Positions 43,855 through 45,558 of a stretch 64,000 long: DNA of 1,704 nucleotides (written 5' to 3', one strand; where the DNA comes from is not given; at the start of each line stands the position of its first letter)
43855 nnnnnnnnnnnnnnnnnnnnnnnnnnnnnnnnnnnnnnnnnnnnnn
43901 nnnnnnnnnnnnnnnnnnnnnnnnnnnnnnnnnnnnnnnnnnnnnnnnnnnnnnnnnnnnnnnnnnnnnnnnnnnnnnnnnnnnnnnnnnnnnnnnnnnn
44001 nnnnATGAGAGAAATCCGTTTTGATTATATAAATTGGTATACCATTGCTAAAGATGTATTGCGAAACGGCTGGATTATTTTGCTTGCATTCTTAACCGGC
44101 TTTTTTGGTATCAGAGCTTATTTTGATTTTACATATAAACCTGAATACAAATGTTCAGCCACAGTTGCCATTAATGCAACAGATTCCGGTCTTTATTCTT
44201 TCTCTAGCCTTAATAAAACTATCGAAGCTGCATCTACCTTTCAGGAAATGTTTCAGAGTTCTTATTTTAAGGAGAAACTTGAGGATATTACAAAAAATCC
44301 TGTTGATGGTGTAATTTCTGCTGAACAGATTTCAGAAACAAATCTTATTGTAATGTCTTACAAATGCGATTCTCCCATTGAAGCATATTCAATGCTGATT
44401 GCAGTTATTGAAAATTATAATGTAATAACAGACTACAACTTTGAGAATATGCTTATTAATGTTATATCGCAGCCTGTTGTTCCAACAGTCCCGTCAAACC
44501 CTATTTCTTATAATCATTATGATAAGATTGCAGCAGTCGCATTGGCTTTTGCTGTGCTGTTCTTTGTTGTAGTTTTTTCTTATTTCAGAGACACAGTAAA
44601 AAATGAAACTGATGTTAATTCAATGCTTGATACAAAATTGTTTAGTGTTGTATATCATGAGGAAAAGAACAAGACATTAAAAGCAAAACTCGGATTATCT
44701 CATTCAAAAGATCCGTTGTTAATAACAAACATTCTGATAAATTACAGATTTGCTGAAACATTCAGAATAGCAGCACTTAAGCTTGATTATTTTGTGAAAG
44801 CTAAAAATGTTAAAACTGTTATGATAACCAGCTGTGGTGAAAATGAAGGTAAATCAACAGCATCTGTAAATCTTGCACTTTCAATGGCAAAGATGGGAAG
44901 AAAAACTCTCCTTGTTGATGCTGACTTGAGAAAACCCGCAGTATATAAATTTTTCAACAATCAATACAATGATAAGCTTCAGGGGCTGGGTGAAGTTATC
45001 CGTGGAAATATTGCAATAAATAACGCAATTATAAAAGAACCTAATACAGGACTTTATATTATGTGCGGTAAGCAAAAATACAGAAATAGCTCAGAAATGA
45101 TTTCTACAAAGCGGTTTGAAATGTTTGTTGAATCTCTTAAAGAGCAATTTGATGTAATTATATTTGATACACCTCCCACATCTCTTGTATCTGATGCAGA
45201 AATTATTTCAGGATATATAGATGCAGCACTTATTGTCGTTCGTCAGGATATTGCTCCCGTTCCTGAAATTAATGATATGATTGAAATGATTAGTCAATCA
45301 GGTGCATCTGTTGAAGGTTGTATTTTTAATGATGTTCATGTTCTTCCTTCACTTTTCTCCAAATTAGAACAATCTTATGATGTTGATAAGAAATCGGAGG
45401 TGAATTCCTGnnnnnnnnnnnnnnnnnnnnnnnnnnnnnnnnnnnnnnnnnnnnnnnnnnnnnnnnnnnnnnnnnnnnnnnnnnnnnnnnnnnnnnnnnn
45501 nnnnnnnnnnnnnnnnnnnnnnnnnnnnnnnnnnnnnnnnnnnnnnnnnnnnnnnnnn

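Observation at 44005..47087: BY-kinase functions split between two paralogues: an intact kinase without a tyrosine cluster and a degenerate kinase with a huge one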

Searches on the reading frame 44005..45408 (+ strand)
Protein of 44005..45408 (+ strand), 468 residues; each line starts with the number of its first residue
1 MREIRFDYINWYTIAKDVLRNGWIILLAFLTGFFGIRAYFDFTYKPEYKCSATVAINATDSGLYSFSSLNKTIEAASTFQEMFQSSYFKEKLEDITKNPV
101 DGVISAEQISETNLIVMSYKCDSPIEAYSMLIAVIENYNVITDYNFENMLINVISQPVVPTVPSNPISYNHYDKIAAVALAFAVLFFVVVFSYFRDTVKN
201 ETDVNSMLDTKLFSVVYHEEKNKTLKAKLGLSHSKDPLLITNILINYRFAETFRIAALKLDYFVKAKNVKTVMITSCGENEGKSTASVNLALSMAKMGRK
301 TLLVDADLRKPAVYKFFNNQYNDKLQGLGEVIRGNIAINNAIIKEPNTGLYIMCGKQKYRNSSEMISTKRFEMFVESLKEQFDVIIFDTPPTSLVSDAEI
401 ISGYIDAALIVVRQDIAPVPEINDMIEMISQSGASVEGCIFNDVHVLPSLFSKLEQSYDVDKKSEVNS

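Call 3: search_protein_families(library=pfam, proteins=[window:44005-45408:+], max_evalue=0.01)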
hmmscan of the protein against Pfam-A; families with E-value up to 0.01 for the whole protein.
window:44005-45408:+ (468 aa): 6 families
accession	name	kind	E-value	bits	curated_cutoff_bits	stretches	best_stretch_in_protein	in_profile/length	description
PF13614.12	AAA_31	-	9.3e-14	52.2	27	1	282-430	14-165/177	AAA domain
PF10609.15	ParA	-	4.9e-09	36.4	27.1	1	271-443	5-174/246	NUBPL iron-transfer P-loop NTPase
PF01656.29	CbiA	-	6.6e-08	33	25.4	1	272-397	1-54/125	CobQ/CobB/MinD/ParA nucleotide binding domain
PF09140.17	MipZ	-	1.8e-07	31.2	20.7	1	281-391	12-109/262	ATPase MipZ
PF02374.21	ArsA_ATPase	-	2.4e-05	24.1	24.3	0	364-392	109-135/305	Anion-transporting ATPase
PF02706.20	Wzz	-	3.7e-05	24.4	25.5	1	16-91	10-86/91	Chain length determinant protein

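Call 4: search_protein_families(library=ncbifam, proteins=[window:44005-45408:+], max_evalue=0.01)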
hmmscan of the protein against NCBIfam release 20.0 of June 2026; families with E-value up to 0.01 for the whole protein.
window:44005-45408:+ (468 aa): 19 families
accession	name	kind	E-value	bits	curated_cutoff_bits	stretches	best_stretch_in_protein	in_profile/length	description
TIGR01007.1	eps_fam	subfamily_domain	6.2e-39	133.6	108.05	1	263-446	11-192/204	polysaccharide biosynthesis tyrosine autokinase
TIGR03018.1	pepcterm_TyrKin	hypoth_equivalog_domain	3e-30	105.1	230.65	1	265-432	31-199/207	XrtA-associated tyrosine autokinase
TIGR03029.1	EpsG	equivalog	9.4e-28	97.1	313.8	1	257-443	93-274/274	chain length determinant protein tyrosine kinase EpsG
NF007350.0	PRK09841.1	equivalog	2.7e-27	95.2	1248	1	253-446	515-705/726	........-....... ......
NF008568.0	PRK11519.1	equivalog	5.8e-26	90.9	1068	1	264-445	522-699/720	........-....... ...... Wzc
TIGR01005.1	eps_transp_fam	subfamily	7.4e-24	83.9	411.7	1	146-444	408-718/754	exopolysaccharide transport protein family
TIGR01968.1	minD_bact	equivalog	1.7e-15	57.1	212.9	1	270-442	2-171/261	septum site-determining protein MinD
TIGR01969.1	minD_arch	subfamily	4.8e-14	52.1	201.75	1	271-445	2-171/251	cell division ATPase MinD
NF008079.0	PRK10818.1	equivalog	2.3e-09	37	508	1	271-431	4-162/270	septum site-determining protein MinD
NF041546.1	ParA_partition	equivalog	1.6e-08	34.4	180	2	282-310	12-40/203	ParA family partition ATPase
NF008669.0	PRK11670.1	equivalog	1.4e-07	30.8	348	1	252-442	88-277/369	iron-sulfur cluster carrier protein ApbC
NF047398.1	AAA_KGGVGR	domain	8.5e-06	26.2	90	1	282-329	15-62/190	KGGVGR-motif variant AAA ATPase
NF041136.1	MrpORP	equivalog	1.6e-05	24.4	450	1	271-319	7-55/365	iron-sulfur cluster carrier protein MrpORP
TIGR03815.1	CpaE_hom_Actino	equivalog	2.6e-05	23.5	154.45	0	271-307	113-149/340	septum site-determining protein Ssd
TIGR00345.1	GET3_arsA_TRC40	subfamily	0.00016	21.3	135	0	364-393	108-137/299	TRC40/GET3/ArsA family transport-energizing ATPase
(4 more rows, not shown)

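Call 5: search_solved_structures(query=window:44005-45408:+, show_alignments=3, max_evalue=0.001)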
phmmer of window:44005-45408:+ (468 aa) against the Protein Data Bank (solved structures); distinct sequences matched with E-value up to 0.001: 30.
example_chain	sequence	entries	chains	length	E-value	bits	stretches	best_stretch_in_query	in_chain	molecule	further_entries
6u1q_A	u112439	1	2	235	1.1e-28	103.4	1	255-446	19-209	VpsO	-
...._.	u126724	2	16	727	7.1e-25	90.9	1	250-453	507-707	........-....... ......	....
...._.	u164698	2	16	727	9.8e-25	90.4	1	250-449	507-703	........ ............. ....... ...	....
9exo_H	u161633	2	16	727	1e-24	90.4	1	250-449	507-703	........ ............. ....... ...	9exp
9exq_D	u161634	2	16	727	1.1e-24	90.3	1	250-447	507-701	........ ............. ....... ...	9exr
7nhr_A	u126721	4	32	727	1.1e-24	90.3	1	250-447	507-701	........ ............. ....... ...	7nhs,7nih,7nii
6z0p_A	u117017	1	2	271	2.9e-24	88.9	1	214-444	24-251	BceF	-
4jlv_A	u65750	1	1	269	4.6e-24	88.2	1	251-446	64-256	C-terminal fragment of Membrane protein CapA1, Putative uncharacterized protein capB1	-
4jmp_A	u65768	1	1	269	1.2e-20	77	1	251-443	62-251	C-terminal fragment of CapA, Protein tyrosine kinase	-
3bfv_A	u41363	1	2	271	1.3e-20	76.9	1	251-443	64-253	Membrane protein CapA1, Protein tyrosine kinase,Protein tyrosine kinase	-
2ved_A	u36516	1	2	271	8.7e-20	74.1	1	251-443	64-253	MEMBRANE PROTEIN CAPA1, PROTEIN TYROSINE KINASE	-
3cio_A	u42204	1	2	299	3.3e-19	72.2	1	259-445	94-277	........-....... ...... etk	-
3la6_A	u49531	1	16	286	1.7e-17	66.6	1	253-453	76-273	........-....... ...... wzc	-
9r62_I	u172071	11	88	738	7e-17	64.6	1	255-463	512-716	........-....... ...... wzc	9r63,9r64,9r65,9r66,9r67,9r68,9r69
9xgv_A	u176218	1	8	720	1.2e-16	63.8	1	254-453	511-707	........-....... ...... wzc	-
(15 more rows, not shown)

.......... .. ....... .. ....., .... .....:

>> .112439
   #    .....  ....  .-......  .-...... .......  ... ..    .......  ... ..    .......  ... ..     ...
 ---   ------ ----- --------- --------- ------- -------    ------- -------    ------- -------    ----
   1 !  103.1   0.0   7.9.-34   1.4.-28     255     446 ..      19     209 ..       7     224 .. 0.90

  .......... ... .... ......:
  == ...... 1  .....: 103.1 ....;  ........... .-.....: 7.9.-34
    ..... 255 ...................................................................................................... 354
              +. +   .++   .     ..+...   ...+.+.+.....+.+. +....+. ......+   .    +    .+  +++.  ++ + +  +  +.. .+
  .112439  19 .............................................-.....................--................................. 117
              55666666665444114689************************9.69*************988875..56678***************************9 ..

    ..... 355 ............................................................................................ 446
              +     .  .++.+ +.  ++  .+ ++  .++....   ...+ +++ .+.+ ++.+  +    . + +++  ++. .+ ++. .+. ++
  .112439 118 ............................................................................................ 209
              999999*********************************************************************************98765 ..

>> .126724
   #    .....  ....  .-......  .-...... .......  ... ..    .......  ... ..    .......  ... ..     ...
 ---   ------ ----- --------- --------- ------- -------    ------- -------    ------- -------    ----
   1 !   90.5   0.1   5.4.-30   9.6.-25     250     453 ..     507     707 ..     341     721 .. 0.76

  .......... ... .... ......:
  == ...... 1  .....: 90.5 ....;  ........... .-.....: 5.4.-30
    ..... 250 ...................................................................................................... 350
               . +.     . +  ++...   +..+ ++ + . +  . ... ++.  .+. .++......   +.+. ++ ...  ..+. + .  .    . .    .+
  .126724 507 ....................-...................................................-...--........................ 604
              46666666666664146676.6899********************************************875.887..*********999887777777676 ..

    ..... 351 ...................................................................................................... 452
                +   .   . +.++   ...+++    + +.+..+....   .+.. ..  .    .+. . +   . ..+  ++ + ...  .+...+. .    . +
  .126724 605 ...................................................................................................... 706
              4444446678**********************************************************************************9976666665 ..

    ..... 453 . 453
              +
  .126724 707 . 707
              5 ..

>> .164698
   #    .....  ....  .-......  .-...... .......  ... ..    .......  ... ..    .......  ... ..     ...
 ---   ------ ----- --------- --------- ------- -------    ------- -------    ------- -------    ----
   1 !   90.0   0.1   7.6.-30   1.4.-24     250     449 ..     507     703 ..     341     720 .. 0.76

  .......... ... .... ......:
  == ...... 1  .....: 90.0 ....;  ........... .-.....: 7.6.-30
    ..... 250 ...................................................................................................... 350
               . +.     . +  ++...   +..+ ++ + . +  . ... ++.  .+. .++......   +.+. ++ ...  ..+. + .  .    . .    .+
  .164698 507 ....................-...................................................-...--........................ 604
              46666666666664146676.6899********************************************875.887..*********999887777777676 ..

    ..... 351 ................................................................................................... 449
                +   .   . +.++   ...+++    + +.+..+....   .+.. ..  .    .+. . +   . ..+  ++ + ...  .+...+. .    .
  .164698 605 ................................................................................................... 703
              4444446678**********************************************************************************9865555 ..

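Call 11: find_homologous_proteins(query=window:44005-45408:+, max_evalue=0.001)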
Query window:44005-45408:+ (468 aa): 1629 proteins with E <= 0.001 among 8000 candidates; the best 120 are listed.
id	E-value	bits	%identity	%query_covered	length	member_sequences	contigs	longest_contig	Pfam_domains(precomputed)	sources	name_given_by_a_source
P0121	4.9e-291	983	95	100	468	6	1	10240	PF02706.21,PF10609.16,PF01656.30,PF13614.13,PF09140.18,PF02374.22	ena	-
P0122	2.0e-251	852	81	100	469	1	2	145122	PF02706.21,PF10609.16,PF01656.30,PF13614.13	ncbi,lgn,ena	-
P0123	4.7e-251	851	80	100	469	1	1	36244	PF02706.21,PF10609.16,PF01656.30,PF13614.13,PF09140.18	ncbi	-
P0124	4.7e-251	851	80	100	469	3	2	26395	PF02706.21,PF10609.16,PF01656.30,PF13614.13,PF09140.18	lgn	-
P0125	1.4e-247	840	80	100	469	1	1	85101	PF02706.21,PF10609.16,PF01656.30,PF13614.13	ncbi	-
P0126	1.6e-246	836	80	100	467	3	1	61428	PF02706.21,PF10609.16,PF01656.30,PF13614.13,PF09140.18,PF02374.22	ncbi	-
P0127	5.4e-245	831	79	100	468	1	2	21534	PF02706.21,PF10609.16,PF01656.30,PF13614.13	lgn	-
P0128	1.0e-243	827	81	97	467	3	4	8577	PF10609.16,PF01656.30,PF13614.13,PF09140.18,PF02374.22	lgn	-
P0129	2.7e-243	825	79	100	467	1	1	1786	PF02706.21,PF10609.16,PF01656.30,PF13614.13,PF09140.18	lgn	-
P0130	6.3e-242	821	78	100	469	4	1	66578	PF02706.21,PF10609.16,PF01656.30,PF13614.13,PF09140.18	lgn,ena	-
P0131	7.0e-241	817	77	100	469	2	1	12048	PF02706.21,PF10609.16,PF01656.30,PF13614.13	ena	-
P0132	3.2e-239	812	78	100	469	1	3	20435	PF02706.21,PF10609.16,PF01656.30,PF13614.13,PF09140.18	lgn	-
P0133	2.1e-233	793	76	100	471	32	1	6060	PF02706.21,PF10609.16,PF01656.30,PF13614.13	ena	-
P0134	9.2e-233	791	76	98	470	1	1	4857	PF02706.21,PF10609.16,PF01656.30,PF13614.13,PF09140.18,PF02374.22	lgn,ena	-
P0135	3.6e-228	776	73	100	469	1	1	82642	PF02706.21,PF10609.16,PF01656.30,PF13614.13,PF09140.18,PF02374.22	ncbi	-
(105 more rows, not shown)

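Call 17: find_related_loci(query=A1, collection=genome_contigs, flank=6000)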
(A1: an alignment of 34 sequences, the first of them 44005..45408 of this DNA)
Query A1 (468 aa) in genome_contigs; peptide patterns used: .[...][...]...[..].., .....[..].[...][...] (x = any residue, [..] = any of these).
600 stretches matched a pattern (row limit reached: there are more); 577 encode a relative of the query (tblastn E <= 1e-3); the best 80 are kept; 80 distinct loci.
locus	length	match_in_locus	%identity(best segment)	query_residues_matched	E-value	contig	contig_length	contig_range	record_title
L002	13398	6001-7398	80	1-467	0e+0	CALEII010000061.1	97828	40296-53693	MAG TPA_asm: uncultured Clostridia bacterium isolate SRR6425774_bin.99_CONCOCT_v1.1_MAG genome assembly, contig: ERZ1767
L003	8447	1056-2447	62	1-464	0e+0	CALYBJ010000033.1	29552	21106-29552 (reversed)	MAG: uncultured Clostridia bacterium isolate BRZ_KS__bin74 genome assembly, contig: BRZ_KS__NODE_2413_length_29552_cov_7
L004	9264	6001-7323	41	1-447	2e-98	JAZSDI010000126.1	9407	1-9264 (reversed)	MAG: Acutalibacteraceae bacterium isolate T1900044599_TS20190065.MAGScoT_cleanbin_000033 SGB_681_k141_477990, whole geno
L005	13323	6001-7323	41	1-447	7e-98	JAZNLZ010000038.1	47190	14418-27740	MAG: Acutalibacteraceae bacterium isolate T1900044665_TS20190131.MAGScoT_cleanbin_000019 SGB_1555_k141_3585763, whole ge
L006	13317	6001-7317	40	1-445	1e-96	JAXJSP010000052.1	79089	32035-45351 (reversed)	MAG: Acutalibacteraceae bacterium isolate DOME_MAG_3957 3957_C0303_k141_797295, whole genome shotgun sequence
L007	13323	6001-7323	40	1-447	1e-96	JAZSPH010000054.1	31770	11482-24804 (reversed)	MAG: Acutalibacteraceae bacterium isolate T1900044546_TS20190012.MAGScoT_cleanbin_000034 SGB_146_k141_346560, whole geno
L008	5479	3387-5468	39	9-452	1e-94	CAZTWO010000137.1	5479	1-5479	MAG TPA_asm: uncultured Ruminococcus sp. isolate binchicken_co354_49 genome assembly, contig: NODE_17351_length_5479_cov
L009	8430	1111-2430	40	1-447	4e-92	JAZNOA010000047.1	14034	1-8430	MAG: Acutalibacteraceae bacterium isolate T1900044653_TS20190119.MAGScoT_cleanbin_000004 SGB_1452_k141_1924077, whole ge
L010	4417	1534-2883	37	3-462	4e-92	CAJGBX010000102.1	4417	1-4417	MAG: Clostridiaceae bacterium isolate MAG20 genome assembly, contig: k141_6835938_length_4417_cov_17.1971, whole genome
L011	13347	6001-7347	38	1-459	2e-91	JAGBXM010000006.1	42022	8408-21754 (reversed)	MAG: Clostridia bacterium isolate RGIG9536 Yak_Colon-2__c25444, whole genome shotgun sequence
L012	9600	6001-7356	36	1-453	7e-89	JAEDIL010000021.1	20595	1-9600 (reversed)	MAG: Clostridiaceae bacterium isolate MAG161 NODE_1999_length_20595_cov_6.427702, whole genome shotgun sequence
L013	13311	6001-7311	39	1-444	4e-88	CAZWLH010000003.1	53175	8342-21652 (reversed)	MAG TPA_asm: uncultured Eubacteriales bacterium isolate SRP350583_co1_353 genome assembly, contig: NODE_862_length_53175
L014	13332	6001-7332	36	1-448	4e-88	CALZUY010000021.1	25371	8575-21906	MAG: uncultured Clostridia bacterium isolate SRR5976186_bin.50_metaWRAP_v1.3_MAG genome assembly, contig: ERZ8810629.532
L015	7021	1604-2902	36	9-444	1e-87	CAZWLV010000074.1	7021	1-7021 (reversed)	MAG TPA_asm: uncultured Lachnoclostridium sp. isolate SRP225648_co1_323 genome assembly, contig: NODE_27493_length_7021_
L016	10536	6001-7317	39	1-445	8e-87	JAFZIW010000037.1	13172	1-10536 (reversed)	MAG: Clostridia bacterium isolate RGIG7807 Water_buffalos_Reticulum-1__c104437, whole genome shotgun sequence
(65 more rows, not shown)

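Call 57: predict_structure(alignment_id=A3)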
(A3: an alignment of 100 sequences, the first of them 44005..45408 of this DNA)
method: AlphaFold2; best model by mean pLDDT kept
length: 468 residues; sequences in the alignment: 100
mean_pLDDT: 82.8   pTM: 0.69
mean pLDDT of the five models: 82.8, 82.7, 82.2, 81.8, 80.6
residues with pLDDT >= 90: 169; 70-90: 228; 50-70: 43; < 50: 28
segments of 3 or more residues with pLDDT < 50: 62-64, 232-234, 449-468
pLDDT, mean of each block of 10 residues (from residue 1): 66 88 94 89 89 82 56 82 86 84 88 89 90 85 66 88 85 91 94 87 87 87 56 64 82 93 92 91 92 93 92 79 71 82 86 87 85 90 94 81 92 91 92 91 74 40 35
secondary structure, 60 per line:
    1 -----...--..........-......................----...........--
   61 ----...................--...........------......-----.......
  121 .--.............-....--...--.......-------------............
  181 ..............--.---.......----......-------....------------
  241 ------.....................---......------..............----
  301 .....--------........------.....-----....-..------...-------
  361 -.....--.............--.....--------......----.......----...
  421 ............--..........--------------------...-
elements in order: H11-20 H22-43 E48-58 H65-83 H86-96 E103-108 E114-121 H124-136 H138-141 E149-155 H169-194 H201-207 E212-217 H225-228 H247-267 E271-276 H283-296 E301-305 H314-321 H328-332 H338-341 E351-353 H362-366 H369-381 E384-388 H397-402 E407-413 H419-432 E435-444

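Call 61: fold_search(model_id=the predicted structure, library=pdb)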
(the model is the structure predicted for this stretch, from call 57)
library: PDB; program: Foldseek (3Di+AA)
matches with E <= 10: 1565; with E <= 0.001: 223
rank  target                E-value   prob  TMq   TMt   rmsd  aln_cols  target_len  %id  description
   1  9exq_E                3.1e-27  1.00  0.55  0.51  10.1       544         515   18  Wzc-K540M-3YE-N711Y MgADP C1 (released 2025-04-23)
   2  7nhs_A                3.3e-27  1.00  0.55  0.50  10.2       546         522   18  Wzc K540M C8 (released 2021-08-25)
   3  7nhr_C                3.5e-27  1.00  0.56  0.47   9.5       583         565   17  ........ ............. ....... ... K540M C1 (released 2021-08-25)
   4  9exq_C                4.2e-27  1.00  0.56  0.48  11.1       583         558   17  Wzc-K540M-3YE-N711Y MgADP C1 (released 2025-04-23)
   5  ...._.                1.4e-26  1.00  0.58  0.54   8.3       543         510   18  Wzc-K540M-4YE C8 (released 2021-08-25)
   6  9exo_E                2.1e-26  1.00  0.56  0.51  10.3       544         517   18  Wzc-K540M-2YE MgADP C1 (released 2025-04-23)
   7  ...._F                2.5e-26  1.00  0.56  0.52   8.6       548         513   18  Wzc-K540M-4YE C1 (released 2021-08-25)
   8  7nhr_E                3.0e-26  1.00  0.56  0.50   9.3       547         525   18  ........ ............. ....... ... K540M C1 (released 2021-08-25)
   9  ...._C                3.4e-26  1.00  0.58  0.50   9.1       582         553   17  Wzc-K540M-4YE C1 (released 2021-08-25)
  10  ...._E                3.6e-26  1.00  0.56  0.53  10.0       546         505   18  Wzc-K540M-3YE MgADP C1 (released 2025-04-30)
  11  9exo_C                3.8e-26  1.00  0.56  0.48  10.7       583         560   17  Wzc-K540M-2YE MgADP C1 (released 2025-04-23)
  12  9exo_B                4.8e-26  1.00  0.57  0.49   9.0       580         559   17  Wzc-K540M-2YE MgADP C1 (released 2025-04-23)
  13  9exq_B                5.1e-26  1.00  0.56  0.48  10.3       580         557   17  Wzc-K540M-3YE-N711Y MgADP C1 (released 2025-04-23)
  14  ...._C                5.7e-26  1.00  0.56  0.49  10.0       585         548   17  Wzc-K540M-3YE MgADP C1 (released 2025-04-30)
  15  7nhr_B                7.7e-26  1.00  0.55  0.47  10.5       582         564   17  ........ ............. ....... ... K540M C1 (released 2021-08-25)
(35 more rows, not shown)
